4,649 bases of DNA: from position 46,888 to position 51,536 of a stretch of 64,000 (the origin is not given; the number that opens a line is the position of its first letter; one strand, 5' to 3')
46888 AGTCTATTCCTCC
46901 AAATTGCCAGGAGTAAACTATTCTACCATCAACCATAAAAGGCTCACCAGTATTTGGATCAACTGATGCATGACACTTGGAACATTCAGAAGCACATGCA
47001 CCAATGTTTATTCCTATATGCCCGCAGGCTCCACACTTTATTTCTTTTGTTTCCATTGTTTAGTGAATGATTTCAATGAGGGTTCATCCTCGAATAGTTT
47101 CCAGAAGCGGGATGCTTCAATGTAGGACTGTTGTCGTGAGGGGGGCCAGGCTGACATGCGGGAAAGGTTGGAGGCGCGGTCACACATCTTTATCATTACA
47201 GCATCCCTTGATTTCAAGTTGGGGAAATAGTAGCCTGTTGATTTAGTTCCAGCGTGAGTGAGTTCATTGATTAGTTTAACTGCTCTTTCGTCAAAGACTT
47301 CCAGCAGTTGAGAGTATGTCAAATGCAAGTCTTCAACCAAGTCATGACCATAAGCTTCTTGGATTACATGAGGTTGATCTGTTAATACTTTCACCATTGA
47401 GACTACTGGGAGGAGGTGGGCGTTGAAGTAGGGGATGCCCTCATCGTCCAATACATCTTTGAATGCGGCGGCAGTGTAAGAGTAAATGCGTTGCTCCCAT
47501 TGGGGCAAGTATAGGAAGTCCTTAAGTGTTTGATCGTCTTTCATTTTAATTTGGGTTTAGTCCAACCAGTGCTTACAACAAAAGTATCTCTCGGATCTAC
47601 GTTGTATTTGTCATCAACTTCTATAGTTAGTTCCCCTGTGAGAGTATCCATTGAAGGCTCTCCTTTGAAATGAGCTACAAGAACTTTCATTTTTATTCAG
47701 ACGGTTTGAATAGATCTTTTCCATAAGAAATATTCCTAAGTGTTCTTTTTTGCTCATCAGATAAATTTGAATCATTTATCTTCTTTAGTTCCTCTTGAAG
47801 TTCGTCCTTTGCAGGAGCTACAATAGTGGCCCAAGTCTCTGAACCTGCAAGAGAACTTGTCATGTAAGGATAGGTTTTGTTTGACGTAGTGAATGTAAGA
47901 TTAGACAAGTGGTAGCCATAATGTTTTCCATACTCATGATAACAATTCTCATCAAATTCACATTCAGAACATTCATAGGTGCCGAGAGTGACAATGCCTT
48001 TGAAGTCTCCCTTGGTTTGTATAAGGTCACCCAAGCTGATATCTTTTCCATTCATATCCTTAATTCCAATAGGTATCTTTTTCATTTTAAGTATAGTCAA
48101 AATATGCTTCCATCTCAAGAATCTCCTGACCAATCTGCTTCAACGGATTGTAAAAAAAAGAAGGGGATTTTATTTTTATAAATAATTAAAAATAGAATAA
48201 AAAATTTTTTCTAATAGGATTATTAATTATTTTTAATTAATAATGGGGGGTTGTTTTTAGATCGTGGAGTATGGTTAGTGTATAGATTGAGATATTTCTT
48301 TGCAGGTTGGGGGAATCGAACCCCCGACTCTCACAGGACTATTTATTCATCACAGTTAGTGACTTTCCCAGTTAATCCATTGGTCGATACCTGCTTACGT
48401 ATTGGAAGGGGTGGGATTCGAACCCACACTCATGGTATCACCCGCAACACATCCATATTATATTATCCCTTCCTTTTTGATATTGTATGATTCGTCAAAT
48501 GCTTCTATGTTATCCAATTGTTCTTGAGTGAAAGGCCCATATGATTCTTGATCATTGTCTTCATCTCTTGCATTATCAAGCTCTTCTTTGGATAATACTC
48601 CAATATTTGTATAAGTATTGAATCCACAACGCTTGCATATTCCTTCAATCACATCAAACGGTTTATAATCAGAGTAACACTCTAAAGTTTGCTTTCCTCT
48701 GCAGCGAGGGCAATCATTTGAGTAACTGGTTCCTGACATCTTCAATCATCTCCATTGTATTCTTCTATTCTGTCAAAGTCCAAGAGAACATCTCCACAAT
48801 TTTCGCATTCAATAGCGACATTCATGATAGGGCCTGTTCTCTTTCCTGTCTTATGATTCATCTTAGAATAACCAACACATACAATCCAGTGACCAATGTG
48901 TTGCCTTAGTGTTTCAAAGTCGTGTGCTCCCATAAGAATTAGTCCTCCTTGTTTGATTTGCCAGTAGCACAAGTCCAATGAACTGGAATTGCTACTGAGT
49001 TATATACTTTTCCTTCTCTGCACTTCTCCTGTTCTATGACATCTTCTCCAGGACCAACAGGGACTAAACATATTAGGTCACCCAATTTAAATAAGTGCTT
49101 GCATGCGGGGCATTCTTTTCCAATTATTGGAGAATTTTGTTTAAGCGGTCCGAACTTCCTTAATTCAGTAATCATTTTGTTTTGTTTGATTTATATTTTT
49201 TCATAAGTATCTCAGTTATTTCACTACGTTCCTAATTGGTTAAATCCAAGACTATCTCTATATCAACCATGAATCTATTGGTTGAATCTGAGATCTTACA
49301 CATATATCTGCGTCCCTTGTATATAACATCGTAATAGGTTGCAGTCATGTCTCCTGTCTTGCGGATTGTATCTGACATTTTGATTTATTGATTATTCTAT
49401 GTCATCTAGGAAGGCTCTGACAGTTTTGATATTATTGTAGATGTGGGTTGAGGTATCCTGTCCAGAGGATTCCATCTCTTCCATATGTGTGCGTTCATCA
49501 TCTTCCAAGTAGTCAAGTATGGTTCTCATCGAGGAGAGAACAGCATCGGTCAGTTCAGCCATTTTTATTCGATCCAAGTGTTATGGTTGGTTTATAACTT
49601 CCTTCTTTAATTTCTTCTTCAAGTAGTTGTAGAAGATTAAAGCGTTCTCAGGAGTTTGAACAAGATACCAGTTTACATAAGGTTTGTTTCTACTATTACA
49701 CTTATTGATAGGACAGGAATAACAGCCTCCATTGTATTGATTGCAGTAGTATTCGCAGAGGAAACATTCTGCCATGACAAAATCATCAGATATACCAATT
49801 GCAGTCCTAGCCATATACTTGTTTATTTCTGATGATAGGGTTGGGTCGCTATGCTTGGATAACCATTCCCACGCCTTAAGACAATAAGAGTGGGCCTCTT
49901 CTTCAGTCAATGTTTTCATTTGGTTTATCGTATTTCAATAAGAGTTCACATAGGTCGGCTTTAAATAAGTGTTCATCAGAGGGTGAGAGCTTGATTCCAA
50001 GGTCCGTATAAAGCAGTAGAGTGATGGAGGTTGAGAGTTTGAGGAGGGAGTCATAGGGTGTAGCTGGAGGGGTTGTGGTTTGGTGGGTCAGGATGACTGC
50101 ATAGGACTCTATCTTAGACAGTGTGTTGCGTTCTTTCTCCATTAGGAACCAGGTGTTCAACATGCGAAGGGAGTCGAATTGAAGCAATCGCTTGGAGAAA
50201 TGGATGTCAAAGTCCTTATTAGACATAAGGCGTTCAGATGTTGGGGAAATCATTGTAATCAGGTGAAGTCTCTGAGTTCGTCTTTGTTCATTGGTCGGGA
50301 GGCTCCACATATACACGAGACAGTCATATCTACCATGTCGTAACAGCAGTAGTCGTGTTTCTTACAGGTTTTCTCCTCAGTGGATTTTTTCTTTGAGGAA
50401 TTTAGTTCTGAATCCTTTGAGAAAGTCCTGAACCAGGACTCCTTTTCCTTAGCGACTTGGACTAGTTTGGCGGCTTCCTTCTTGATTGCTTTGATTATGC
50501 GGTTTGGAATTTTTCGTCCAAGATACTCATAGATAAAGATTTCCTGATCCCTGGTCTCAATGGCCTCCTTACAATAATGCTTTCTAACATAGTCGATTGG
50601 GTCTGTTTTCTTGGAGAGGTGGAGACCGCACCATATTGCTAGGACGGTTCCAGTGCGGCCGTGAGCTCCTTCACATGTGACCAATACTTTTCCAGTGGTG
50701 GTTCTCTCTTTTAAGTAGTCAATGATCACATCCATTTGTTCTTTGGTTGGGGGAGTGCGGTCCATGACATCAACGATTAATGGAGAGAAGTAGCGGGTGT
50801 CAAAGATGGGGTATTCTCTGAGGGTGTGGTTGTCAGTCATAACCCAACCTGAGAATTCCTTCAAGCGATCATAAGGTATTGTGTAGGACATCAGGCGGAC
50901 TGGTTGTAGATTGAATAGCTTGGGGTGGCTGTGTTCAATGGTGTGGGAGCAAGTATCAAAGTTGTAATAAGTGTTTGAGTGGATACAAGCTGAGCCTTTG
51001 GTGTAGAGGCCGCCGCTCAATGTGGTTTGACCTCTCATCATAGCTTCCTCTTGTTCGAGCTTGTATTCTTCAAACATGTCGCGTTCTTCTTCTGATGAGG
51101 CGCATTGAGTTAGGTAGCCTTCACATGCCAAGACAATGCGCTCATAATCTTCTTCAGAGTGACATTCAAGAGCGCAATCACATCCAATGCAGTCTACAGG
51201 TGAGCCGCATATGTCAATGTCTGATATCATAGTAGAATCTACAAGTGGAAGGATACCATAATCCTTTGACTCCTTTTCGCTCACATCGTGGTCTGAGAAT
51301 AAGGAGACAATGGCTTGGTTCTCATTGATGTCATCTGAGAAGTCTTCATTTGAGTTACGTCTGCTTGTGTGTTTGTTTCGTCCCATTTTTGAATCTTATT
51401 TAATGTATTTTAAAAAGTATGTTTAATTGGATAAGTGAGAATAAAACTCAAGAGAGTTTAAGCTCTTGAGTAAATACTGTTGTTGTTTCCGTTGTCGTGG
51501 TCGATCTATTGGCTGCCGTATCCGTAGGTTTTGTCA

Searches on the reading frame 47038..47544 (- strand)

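Call 67: search_protein_families(library=pfam, max_evalue=0.001, proteins=[window:47038-47544:-])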
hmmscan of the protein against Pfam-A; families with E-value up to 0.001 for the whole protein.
window:47038-47544:- (168 aa): 1 family
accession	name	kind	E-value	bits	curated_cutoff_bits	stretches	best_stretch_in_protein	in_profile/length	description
PF13328.12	HD_4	-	0.00018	21.7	27.2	0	23-98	4-77/156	HD domain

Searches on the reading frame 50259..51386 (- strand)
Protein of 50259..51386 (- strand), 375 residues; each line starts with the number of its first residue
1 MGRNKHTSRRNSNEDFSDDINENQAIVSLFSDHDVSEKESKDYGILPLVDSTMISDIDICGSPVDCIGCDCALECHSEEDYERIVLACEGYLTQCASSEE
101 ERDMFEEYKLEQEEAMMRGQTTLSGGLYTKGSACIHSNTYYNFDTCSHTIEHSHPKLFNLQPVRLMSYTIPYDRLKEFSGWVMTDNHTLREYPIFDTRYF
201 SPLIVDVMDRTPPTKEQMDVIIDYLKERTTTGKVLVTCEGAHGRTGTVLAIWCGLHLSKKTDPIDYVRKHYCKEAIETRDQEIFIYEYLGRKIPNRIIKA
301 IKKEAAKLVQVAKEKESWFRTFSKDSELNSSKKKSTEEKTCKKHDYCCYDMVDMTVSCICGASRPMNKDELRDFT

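Call 36: search_protein_families(library=phrogs, max_evalue=0.001, proteins=[window:50259-51386:-])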
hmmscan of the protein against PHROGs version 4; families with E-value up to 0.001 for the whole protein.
window:50259-51386:- (375 aa): 1 family
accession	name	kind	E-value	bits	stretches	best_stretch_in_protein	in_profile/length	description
phrog_17568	-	DNA, RNA and nucleotide metabolism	1.9e-14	54.9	1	205-292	59-148/166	thymidylate synthase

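Call 67: search_protein_families(library=pfam, max_evalue=0.001, proteins=[window:50259-51386:-])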
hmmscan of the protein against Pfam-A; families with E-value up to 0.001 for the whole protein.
window:50259-51386:- (375 aa): 2 families
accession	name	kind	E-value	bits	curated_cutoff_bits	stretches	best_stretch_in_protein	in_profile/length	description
PF22784.1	PTP-SAK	-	2.2e-09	38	27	1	205-261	60-117/153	Swiss Army Knife protein, DSP-PTPase phosphatase domain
PF22785.1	Tc-R-P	-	1.5e-06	29.1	27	1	187-252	34-100/106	Polymorphic toxin system, DSP-PTPase phosphatase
